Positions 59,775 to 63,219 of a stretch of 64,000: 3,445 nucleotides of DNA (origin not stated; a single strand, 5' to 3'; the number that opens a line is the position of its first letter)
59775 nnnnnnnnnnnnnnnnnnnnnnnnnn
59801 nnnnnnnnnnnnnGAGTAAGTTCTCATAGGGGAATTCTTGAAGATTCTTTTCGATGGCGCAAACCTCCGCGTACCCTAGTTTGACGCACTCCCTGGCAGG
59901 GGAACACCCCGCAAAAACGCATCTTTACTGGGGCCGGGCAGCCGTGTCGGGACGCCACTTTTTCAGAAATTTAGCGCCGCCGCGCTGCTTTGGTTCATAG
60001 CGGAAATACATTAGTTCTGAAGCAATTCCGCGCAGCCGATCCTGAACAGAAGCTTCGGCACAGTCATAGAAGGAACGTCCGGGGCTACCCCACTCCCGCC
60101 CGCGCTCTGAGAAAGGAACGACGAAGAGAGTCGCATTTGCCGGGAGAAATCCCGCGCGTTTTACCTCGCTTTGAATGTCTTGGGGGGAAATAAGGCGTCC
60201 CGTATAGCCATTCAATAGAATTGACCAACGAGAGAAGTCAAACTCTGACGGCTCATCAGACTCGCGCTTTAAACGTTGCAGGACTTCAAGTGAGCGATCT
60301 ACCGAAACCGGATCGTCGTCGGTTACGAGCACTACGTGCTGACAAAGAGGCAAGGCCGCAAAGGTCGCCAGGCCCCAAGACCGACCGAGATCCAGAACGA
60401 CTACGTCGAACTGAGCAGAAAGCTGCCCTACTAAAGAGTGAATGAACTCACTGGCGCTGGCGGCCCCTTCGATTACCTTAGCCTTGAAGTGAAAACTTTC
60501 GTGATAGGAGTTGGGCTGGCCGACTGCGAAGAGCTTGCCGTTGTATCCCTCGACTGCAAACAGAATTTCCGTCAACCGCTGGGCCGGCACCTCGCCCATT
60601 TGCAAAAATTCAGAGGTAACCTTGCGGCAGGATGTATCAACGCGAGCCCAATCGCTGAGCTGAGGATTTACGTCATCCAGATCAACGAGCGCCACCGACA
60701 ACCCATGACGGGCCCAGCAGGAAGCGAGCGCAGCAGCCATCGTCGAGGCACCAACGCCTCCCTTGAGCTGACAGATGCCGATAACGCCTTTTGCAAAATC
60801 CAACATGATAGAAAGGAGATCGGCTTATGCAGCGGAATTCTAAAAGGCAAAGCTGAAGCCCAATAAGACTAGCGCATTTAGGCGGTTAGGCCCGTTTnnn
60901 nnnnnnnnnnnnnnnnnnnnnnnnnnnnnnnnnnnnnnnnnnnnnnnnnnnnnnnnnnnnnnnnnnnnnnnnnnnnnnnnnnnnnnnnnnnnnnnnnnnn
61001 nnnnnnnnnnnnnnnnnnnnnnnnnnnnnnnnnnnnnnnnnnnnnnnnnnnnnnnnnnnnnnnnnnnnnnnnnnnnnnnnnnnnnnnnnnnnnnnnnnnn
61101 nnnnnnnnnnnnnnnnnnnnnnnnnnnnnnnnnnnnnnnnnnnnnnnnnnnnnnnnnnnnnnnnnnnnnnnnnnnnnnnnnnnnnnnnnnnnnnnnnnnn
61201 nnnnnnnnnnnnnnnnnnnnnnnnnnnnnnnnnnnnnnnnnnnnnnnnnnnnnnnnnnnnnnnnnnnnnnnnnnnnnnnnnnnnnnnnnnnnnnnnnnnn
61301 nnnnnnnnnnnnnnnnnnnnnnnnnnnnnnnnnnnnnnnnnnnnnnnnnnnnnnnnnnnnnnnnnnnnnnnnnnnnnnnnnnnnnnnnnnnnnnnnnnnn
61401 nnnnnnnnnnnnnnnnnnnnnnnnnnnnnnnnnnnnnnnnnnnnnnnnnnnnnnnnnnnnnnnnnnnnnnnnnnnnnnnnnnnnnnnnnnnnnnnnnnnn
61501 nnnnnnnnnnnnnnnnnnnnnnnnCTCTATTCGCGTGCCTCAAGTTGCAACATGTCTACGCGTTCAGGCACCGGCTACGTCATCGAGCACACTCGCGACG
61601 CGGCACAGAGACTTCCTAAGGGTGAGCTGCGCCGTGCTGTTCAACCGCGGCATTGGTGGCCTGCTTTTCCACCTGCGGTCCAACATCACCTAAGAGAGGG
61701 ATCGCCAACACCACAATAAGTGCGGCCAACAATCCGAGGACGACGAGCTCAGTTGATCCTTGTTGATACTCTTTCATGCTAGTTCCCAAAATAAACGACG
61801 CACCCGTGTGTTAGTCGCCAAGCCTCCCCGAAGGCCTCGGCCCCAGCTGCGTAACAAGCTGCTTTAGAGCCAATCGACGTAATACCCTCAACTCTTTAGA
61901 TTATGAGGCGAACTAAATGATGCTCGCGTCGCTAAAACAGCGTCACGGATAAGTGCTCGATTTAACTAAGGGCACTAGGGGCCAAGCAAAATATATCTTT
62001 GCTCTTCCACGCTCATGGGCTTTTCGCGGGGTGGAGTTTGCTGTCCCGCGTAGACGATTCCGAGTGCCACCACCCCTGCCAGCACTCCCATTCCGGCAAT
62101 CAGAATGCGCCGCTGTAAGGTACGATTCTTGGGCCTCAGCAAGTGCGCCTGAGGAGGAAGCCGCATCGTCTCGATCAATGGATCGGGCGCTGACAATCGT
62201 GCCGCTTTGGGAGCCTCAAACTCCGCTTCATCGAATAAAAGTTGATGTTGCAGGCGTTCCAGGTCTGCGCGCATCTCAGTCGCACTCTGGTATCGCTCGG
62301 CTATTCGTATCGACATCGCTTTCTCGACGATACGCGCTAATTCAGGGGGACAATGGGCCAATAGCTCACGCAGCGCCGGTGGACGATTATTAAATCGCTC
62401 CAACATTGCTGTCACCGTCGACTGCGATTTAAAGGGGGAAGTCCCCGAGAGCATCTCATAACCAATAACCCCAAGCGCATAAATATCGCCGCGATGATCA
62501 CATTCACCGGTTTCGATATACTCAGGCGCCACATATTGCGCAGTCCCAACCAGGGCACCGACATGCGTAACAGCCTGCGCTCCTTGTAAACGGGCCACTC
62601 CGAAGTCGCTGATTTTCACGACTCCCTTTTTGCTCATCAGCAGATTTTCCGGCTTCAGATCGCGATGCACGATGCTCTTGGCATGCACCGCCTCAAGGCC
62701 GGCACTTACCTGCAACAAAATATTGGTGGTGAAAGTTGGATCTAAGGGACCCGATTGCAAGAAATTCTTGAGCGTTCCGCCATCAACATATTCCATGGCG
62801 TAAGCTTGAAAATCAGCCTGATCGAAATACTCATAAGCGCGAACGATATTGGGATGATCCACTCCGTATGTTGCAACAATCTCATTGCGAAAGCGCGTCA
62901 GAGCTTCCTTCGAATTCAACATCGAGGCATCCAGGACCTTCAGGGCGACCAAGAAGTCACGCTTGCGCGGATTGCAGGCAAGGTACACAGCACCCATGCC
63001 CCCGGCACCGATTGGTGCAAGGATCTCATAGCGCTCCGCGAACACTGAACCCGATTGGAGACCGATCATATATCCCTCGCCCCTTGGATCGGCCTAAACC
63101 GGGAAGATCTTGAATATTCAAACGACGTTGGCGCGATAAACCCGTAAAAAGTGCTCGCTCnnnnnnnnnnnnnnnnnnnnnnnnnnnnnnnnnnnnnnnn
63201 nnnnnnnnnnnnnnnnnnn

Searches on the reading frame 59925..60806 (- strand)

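Call 81: search_protein_families(library=pfam, proteins=[window:59925-60806:-], max_evalue=0.0001)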
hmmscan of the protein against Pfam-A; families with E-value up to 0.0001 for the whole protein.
window:59925-60806:- (293 aa): 5 families
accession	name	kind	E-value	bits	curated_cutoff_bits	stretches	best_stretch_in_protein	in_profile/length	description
PF13614.12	AAA_31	-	2.8e-09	37.6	27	1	8-170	3-155/177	AAA domain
PF01656.29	CbiA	-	8.6e-08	32.6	25.4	1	10-168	2-54/125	CobQ/CobB/MinD/ParA nucleotide binding domain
PF10609.15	ParA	-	9.9e-07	28.9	27.1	1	6-58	3-55/246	NUBPL iron-transfer P-loop NTPase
PF02374.21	ArsA_ATPase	-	3.8e-06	26.8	24.3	1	15-140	9-132/305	Anion-transporting ATPase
PF06564.18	CBP_BcsQ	-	5.1e-06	26.6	21.3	0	9-44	4-39/234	Cellulose biosynthesis protein BcsQ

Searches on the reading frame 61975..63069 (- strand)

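Call 81: search_protein_families(library=pfam, proteins=[window:61975-63069:-], max_evalue=0.0001)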
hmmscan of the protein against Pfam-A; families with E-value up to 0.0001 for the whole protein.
window:61975-63069:- (364 aa): 2 families
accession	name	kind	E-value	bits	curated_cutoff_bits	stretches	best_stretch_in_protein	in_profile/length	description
PF00069.31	Pkinase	-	3.6e-52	177.8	31.7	1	14-261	1-253/263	Protein kinase domain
PF07714.23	PK_Tyr_Ser-Thr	-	2.8e-37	128.9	23.1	1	17-260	4-249/258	Protein tyrosine and serine/threonine kinase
